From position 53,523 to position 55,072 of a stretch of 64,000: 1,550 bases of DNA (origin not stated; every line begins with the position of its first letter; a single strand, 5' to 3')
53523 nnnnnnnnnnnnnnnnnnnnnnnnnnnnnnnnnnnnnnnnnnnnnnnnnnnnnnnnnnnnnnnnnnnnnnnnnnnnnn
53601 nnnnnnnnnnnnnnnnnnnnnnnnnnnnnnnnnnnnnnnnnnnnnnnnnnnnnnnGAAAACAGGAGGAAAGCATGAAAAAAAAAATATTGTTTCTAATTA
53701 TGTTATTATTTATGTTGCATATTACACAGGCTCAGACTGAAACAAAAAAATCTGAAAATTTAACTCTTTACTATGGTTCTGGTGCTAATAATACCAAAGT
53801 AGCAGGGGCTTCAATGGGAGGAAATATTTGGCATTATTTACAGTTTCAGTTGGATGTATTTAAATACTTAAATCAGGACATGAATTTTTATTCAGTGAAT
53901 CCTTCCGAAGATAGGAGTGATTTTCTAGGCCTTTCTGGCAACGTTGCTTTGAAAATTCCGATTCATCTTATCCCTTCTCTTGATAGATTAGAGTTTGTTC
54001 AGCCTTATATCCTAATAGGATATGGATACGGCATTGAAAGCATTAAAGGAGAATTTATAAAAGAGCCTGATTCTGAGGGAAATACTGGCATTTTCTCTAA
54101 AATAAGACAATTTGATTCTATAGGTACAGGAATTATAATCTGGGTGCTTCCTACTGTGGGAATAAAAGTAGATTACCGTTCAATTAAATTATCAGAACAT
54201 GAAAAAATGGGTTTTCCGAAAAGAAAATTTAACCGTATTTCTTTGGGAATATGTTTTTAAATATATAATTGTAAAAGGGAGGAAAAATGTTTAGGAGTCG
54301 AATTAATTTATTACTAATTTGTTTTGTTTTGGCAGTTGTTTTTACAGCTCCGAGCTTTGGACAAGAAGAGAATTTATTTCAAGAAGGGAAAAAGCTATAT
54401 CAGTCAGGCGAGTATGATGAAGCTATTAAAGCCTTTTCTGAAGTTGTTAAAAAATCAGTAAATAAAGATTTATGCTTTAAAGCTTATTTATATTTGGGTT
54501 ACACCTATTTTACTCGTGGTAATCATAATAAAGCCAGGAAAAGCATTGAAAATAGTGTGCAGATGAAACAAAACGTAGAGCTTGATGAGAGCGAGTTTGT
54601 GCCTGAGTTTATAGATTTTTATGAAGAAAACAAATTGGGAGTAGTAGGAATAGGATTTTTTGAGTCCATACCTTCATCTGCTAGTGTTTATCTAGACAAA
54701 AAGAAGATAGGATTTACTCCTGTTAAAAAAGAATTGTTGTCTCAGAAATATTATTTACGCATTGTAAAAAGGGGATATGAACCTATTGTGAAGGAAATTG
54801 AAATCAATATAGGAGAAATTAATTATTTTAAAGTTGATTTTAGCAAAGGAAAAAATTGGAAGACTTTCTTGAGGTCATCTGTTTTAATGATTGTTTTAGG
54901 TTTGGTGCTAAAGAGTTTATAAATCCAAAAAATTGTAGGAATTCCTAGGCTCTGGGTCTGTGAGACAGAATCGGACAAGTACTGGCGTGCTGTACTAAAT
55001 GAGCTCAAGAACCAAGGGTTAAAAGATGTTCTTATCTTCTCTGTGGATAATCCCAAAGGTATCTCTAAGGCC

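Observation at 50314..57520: AT-rich, tRNA-fMet-adjacent segment with an IS256 remnant: probable decayed genomic island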

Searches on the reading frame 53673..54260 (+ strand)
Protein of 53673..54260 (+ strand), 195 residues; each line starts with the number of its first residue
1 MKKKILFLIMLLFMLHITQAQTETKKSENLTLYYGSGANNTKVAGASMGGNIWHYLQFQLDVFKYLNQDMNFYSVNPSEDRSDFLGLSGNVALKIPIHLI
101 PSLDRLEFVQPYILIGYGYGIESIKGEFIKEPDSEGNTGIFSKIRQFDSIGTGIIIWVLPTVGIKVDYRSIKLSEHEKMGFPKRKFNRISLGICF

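Call 6: search_protein_families(library=pfam, proteins=[window:53673-54260:+], max_evalue=0.01)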
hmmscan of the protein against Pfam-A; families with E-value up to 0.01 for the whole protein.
window:53673-54260:+ (195 aa): 0 families

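Call 48: find_homologous_proteins(query=window:53673-54260:+, max_evalue=0.001)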
Query window:53673-54260:+ (195 aa): 7 proteins with E <= 0.001 among 74 candidates.
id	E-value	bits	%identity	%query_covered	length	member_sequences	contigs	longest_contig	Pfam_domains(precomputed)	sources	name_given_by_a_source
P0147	5.8e-126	436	100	100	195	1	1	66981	-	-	-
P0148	1.4e-73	265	57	100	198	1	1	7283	-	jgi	-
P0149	5.3e-61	224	52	100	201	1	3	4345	-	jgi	-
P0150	3.5e-55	205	49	100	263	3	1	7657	-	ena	-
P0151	4.3e-52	195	50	100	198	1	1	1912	-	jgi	jgi:hypothetical protein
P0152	5.3e-52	194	49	100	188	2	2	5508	-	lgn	-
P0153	1.6e-51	193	48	100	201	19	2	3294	-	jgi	-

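Call 64: predict_structure(alignment_id=A5)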
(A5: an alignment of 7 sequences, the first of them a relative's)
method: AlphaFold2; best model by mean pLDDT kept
length: 195 residues; sequences in the alignment: 7
mean_pLDDT: 86.8   pTM: 0.75
mean pLDDT of the five models: 86.8, 85.3, 83.2, 77.1, 70.7
residues with pLDDT >= 90: 114; 70-90: 63; 50-70: 10; < 50: 8
segments of 3 or more residues with pLDDT < 50: 17-24
pLDDT, mean of each block of 10 residues (from residue 1): 79 58 61 89 92 82 94 90 94 81 81 95 91 93 95 92 93 91 93 93
secondary structure, 60 per line:
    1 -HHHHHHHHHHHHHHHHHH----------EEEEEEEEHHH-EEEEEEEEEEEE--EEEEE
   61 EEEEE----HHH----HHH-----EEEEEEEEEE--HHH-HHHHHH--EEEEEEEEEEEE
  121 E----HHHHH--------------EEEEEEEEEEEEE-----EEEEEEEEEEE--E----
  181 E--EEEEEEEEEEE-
elements in order: H2-19 E30-37 E42-53 E56-65 E85-94 H101-106 E109-121 H126-130 E145-157 E163-173 E184-194
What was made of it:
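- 53673..54260 (+): Small 8-stranded outer-membrane beta-barrel protein of 195 aa, with a signal peptide and a C-terminal Phe. The AlphaFold model has pLDDT 86.8 (call 64).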

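Call 66: fold_search(model_id=the predicted structure, library=pdb)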
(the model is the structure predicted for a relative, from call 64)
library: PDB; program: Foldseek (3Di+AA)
matches with E <= 10: 1219; with E <= 0.001: 15
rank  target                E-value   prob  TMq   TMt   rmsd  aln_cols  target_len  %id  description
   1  1p4t                  1.6e-05  1.00  0.51  0.63   5.5       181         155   13  Crystal structure of Neisserial surface protein A (NspA) (released 2003-07-22)
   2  9fzd_A                2.6e-05  1.00  0.46  0.51   7.7       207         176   12  Structure of OmpA-long in complex with nanobody Nb39 (released 2024-07-17)
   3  9fzc_A                5.8e-05  1.00  0.49  0.55   5.6       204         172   14  Structure of OmpA-short in complex with nanobody Nb01 (released 2024-07-17)
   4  6x9z                  6.5e-05  1.00  0.44  0.67   4.5       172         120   16  De novo design of transmembrane beta-barrels (released 2021-02-17)
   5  9a2m_MODEL_1_A        7.6e-05  1.00  0.51  0.30   5.6       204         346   14  Model of E. coli OmpA by in-cell photo-crosslinking MS and deep learning (released 2023-02-24)
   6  9nh2_A                8.0e-05  1.00  0.52  0.46  10.1       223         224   14  In situ cryo-EM structure of porin III of the Legionella Dot/Icm T4SS machine (released 2025-09-17)
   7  2erv_A                1.2e-04  1.00  0.50  0.61   4.4       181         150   12  Crystal structure of the outer membrane enzyme PagL (released 2006-04-11)
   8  1bxw                  1.9e-04  1.00  0.40  0.44   6.8       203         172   11  OUTER MEMBRANE PROTEIN A (OMPA) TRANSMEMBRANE DOMAIN (released 1998-10-14)
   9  4rlc                  2.0e-04  1.00  0.49  0.68   4.6       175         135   12  Crystal structure of the N-terminal beta-barrel domain of Pseudomonas aeruginosa OprF (released 2015-04-22)
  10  1qjp                  2.5e-04  1.00  0.49  0.66   4.9       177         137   12  HIGH RESOLUTION STRUCTURE OF THE OUTER MEMBRANE PROTEIN A (OMPA) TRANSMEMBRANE DOMAIN (released 2000-06-30)
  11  2erv_B                3.7e-04  1.00  0.47  0.59   5.8       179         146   13  Crystal structure of the outer membrane enzyme PagL (released 2006-04-11)
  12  8qxp                  3.7e-04  1.00  0.43  0.47   7.4       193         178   12  Crystal structure of the outer membrane porin OmpW from Klebsiella pneumoniae (released 2024-01-24)
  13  2n2l_MODEL_1_A        4.8e-04  1.00  0.45  0.54   6.3       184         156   12  NMR structure of yersinia pestis ail (attachment invasion locus) in decylphosphocholine micelles calculated wi (released 2015-07-22)
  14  8uzl_C                6.0e-04  1.00  0.34  0.42   7.3       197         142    8  Designed Transmembrane beta-barrel- TMB10_163 (released 2024-07-17)
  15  2m06_MODEL_1_A        6.7e-04  1.00  0.46  0.57   5.6       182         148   11  NMR structure of OmpX in phopspholipid nanodiscs (released 2012-12-12)
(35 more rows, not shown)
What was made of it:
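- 53673..54260 (+): Foldseek against PDB gives NspA 1p4t at E=1.6e-5, followed by OmpA, PagL, OprF-N, OmpW, Ail and OmpX (call 66).
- On OmpA/OmpX/NspA-like 8-stranded OM beta-barrels: Foldseek gives NspA at E=1.6e-5 (TM 0.51/0.63), then OmpA, PagL and OmpX (calls 64, 66).
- Closest known: Small 8-stranded outer-membrane barrels. Same: The predicted fold matches, and the protein has a signal peptide and a C-terminal aromatic residue (calls 64, 66).
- Checked: An 8-stranded OM barrel (calls 64, 66).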

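Call 71: find_encoding_contigs(protein=P0150, flank=7000, max_places=2)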
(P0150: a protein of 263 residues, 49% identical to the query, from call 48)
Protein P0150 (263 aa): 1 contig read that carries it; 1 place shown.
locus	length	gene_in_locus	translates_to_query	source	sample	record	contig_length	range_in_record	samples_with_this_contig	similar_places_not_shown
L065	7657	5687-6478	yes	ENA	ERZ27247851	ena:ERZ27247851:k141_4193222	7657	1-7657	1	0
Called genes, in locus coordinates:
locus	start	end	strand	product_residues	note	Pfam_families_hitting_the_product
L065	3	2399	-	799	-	?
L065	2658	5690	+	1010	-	PF00069:Pkinase, PF07714:PK_Tyr_Ser-Thr, PF03109:ABC1 (weak), PF08308:PEGA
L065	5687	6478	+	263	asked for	-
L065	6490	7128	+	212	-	PF00515:TPR_1 (faint), PF07719:TPR_2 (faint), PF13181:TPR_8 (faint), PF13414:TPR_11 (faint), PF08308:PEGA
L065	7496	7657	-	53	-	?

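Call 72: find_encoding_contigs(protein=P0152, flank=6000, max_places=2)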
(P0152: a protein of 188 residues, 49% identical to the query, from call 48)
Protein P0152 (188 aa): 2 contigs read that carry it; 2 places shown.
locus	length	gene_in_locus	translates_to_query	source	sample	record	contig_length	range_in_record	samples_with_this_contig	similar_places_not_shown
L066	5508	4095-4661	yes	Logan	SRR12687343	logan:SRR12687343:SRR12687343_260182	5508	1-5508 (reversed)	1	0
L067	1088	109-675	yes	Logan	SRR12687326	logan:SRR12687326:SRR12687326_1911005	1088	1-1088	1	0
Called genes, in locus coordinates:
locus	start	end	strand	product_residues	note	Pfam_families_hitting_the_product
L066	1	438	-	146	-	?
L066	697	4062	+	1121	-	PF00069:Pkinase, PF03109:ABC1 (faint), PF07714:PK_Tyr_Ser-Thr, PF14531:Kinase-like (faint), PF08308:PEGA, PF13620:CarboxypepD_reg (faint), PF08308:PEGA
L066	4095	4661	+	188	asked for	-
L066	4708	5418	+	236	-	PF08308:PEGA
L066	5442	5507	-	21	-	?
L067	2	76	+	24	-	?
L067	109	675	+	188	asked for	-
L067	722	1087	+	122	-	?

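Call 73: find_encoding_contigs(protein=P0149, flank=6000, max_places=3)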
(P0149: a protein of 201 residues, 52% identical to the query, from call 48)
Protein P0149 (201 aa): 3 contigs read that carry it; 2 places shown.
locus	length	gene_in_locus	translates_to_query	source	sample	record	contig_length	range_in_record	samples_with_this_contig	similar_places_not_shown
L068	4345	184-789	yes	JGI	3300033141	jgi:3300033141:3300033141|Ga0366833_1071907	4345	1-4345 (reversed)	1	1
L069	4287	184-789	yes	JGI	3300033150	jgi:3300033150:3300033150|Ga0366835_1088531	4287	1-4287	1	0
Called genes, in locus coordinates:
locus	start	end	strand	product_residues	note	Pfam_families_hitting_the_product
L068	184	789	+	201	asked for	-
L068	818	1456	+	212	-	PF00515:TPR_1 (faint), PF07719:TPR_2 (faint), PF13181:TPR_8 (faint), PF08308:PEGA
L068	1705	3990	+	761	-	PF04350:PilO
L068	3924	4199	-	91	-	-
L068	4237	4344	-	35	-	?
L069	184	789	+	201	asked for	-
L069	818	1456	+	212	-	PF00515:TPR_1 (faint), PF07719:TPR_2 (faint), PF13181:TPR_8 (faint), PF08308:PEGA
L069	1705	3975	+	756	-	PF04350:PilO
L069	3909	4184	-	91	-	-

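Call 74: search_protein_representatives(alignment_id=A5)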
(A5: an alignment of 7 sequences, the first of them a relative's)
Query: 7 sequences, 188 profile positions. Proteins with E-value up to 0.001 (for the whole library): 4; up to 1e-10: 3; up to 1e-30: 2. The best 4 are listed.
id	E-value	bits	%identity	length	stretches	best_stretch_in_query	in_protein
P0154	2.1e-61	222.9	-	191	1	1-188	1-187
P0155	1.8e-59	216.6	-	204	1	2-188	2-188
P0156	5.1e-21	91.2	-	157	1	1-170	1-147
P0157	2.3e-04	36.9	-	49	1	150-188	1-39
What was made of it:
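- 53673..54260 (+): The family is tiny: 7 clusters among 5.8 billion proteins (call 48) and 4 representatives among 1.84 billion (call 74).
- Closest known: Small 8-stranded outer-membrane barrels. Different: The family has only a handful of members, all inside this cassette (calls 48, 74).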

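Call 82: search_protein_families(library=padloc, proteins=[window:53673-54260:+], max_evalue=0.001)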
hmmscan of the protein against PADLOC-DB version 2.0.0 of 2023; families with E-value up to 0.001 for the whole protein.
window:53673-54260:+ (195 aa): 0 families

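Call 83: search_protein_families(library=ncbifam, proteins=[window:53673-54260:+], max_evalue=0.001)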
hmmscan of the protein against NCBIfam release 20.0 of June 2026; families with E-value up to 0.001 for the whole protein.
window:53673-54260:+ (195 aa): 0 families
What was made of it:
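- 53673..54260 (+): There is no Pfam, NCBIfam or PADLOC hit (calls 6, 82, 83).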

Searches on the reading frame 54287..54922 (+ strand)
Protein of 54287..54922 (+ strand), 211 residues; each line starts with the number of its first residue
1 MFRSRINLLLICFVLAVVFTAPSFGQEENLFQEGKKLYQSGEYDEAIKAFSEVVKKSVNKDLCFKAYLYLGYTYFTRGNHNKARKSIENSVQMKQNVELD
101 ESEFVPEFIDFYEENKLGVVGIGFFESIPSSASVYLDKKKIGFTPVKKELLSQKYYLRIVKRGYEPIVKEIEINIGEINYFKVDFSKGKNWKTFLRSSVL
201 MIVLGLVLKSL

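Call 6: search_protein_families(library=pfam, proteins=[window:54287-54922:+], max_evalue=0.01)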
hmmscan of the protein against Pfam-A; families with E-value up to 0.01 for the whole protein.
window:54287-54922:+ (211 aa): 15 families
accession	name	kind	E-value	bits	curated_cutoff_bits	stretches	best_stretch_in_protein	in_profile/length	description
PF08308.17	PEGA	-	8.3e-12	45.3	20.8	1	126-182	7-64/71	PEGA domain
PF07719.23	TPR_2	-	8.3e-10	38.5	27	1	29-55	3-29/34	Tetratricopeptide repeat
PF00515.34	TPR_1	-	3.6e-08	33.3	27.8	1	65-94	2-31/34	Tetratricopeptide repeat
PF13432.12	TPR_16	-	5.7e-07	30.3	32.7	1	32-85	2-52/65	Tetratricopeptide repeat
PF22205.1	Csm6_6H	-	1.2e-05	25.8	27.6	1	34-115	9-89/93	Csm6 6H domain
PF13181.12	TPR_8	-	2e-05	24.8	25.7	0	65-96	2-33/34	Tetratricopeptide repeat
PF13174.12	TPR_6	-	7.5e-05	23.6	26.3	0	66-86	2-22/33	Tetratricopeptide repeat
PF10579.15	Rapsyn_N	-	0.00012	22.6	23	1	32-100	11-77/80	Rapsyn N-terminal myristoylation and linker region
PF13414.12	TPR_11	-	0.00031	20.8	26.8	1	34-76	1-40/42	TPR repeat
PF13424.12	TPR_12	-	0.00069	20.2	30.1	1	37-93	13-74/77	Tetratricopeptide repeat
PF13712.12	Glyco_tranf_2_5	-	0.0016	18.6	27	1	88-156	55-124/210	Glycosyltransferase like family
PF13428.12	TPR_14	-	0.0018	19.2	23.5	0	37-56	11-30/44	Tetratricopeptide repeat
PF13525.12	YfiO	-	0.0018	18.5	25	1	26-90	4-68/203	Outer membrane lipoprotein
PF12895.13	ANAPC3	-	0.0021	18.8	27.2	0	25-61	21-56/82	Anaphase-promoting complex, cyclosome, subunit 3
PF13374.12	TPR_10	-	0.0046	17.4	27.5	0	66-96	4-34/42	Tetratricopeptide repeat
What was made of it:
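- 54287..54922 (+): TPR-PEGA protein of 211 aa, with an N-terminal signal peptide and a C-terminal hydrophobic helix. Pfam PEGA at E=8e-12 and TPR_2/TPR_1 (call 6).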

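Call 82: search_protein_families(library=padloc, proteins=[window:54287-54922:+], max_evalue=0.001)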
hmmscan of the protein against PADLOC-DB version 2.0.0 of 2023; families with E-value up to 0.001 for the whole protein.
window:54287-54922:+ (211 aa): 1 family
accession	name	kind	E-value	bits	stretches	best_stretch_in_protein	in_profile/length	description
PDLC01360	Csx1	-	0.00064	16.9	1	32-99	130-198/365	CAS-III; associated_signaling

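Call 83: search_protein_families(library=ncbifam, proteins=[window:54287-54922:+], max_evalue=0.001)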
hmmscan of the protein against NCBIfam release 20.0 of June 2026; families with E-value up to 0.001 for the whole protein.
window:54287-54922:+ (211 aa): 8 families
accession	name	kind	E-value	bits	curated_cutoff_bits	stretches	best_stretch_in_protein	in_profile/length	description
TIGR03302.1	OM_YfiO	subfamily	2e-08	34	81.4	1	26-89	32-95/239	outer membrane protein assembly factor BamD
NF047507.1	TPR_BatC_Lepto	exception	3.5e-08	33.2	175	1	31-98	62-130/214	TPR repeat-containing protein BatC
TIGR02795.1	tol_pal_ybgF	equivalog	7e-07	29.9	90.1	1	27-94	2-69/119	tol-pal system protein YbgF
NF033762.1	social_mot_Tgl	equivalog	3.9e-05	23.1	225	1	39-95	112-167/252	social motility TPR repeat lipoprotein Tgl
TIGR02917.1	PEP_TPR_lipo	equivalog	0.00023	19.2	312.2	1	11-94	8-86/899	XrtA/PEP-CTERM system TPR-repeat protein PrsT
NF038027.1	TssQ_fam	subfamily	0.0004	20.9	65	1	26-103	5-83/100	TssQ family T6SS-associated lipoprotein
NF053607.1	CHU_0125_OmpA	equivalog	0.00055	18.6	620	1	16-61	13-53/639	CHU_0125 family OmpA-like outer membrane integrity protein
NF052312.1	T9SS_PorW_SprE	equivalog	0.00092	18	250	0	34-95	111-172/716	type IX secretion system periplasmic lipoprotein PorW/SprE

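Call 89: list_cluster_members(proteins=[P0121, P0001, P0147, window:54287-54922:+, window:57090-57515:+])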
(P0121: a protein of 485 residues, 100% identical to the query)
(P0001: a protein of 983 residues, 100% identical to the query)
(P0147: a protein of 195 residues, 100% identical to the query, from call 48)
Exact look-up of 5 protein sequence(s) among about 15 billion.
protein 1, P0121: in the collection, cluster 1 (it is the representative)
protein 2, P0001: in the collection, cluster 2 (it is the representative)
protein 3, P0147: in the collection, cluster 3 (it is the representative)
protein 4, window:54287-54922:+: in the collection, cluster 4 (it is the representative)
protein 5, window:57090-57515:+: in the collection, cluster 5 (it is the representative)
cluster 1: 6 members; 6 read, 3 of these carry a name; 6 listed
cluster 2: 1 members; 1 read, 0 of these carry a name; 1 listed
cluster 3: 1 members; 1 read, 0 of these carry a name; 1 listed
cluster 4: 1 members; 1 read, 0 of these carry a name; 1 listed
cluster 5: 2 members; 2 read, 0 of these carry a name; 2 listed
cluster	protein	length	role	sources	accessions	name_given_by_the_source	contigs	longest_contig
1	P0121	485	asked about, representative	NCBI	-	-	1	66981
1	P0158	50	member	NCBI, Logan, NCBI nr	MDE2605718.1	MAG: cysteine-rich CWC family protein [Burkholderiales bacterium] | cysteine-rich CWC family protein [Burkholderiales bacterium]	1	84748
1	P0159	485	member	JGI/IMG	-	hypothetical protein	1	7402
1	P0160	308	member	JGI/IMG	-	hypothetical protein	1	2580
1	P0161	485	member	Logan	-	-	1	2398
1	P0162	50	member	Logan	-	-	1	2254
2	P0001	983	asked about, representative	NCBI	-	-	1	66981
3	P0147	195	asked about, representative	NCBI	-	-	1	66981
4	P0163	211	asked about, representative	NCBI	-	-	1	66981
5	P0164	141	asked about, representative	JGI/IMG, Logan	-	-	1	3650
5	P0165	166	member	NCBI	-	-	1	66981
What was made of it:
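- No relatives at 90% identity or above exist among about 15 billion proteins (call 89). The cassette proteins have no close relatives anywhere (call 89).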
